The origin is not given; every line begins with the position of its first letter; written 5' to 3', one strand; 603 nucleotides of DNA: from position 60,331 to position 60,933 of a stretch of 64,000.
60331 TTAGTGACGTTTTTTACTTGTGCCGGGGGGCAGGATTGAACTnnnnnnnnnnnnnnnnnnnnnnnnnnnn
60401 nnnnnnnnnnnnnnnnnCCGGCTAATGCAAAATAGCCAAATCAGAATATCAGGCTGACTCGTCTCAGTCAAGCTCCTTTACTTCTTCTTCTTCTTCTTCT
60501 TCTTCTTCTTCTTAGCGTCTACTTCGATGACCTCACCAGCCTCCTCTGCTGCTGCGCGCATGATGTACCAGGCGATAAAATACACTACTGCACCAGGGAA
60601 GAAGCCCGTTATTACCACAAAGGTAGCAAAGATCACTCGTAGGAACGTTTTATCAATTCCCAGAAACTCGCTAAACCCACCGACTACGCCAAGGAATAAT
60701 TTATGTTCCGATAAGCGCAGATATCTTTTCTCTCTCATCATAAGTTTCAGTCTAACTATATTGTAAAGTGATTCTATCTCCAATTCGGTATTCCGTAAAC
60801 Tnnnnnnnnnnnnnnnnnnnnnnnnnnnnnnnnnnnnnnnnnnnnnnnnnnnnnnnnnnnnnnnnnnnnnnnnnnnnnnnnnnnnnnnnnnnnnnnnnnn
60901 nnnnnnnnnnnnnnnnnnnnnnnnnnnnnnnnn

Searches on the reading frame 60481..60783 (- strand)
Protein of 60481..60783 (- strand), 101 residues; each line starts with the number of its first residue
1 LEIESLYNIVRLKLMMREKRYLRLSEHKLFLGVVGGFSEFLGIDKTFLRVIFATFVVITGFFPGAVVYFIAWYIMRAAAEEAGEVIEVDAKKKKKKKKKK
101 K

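Call 49: search_protein_families(library=pfam, proteins=[window:60481-60783:-], max_evalue=0.00001)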
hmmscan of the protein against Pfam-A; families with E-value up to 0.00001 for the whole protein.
window:60481-60783:- (101 aa): 1 family
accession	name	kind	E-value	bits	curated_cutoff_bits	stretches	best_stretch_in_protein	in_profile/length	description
PF04024.17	PspC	-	3.5e-13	49.6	25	1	19-76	1-56/58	PspC domain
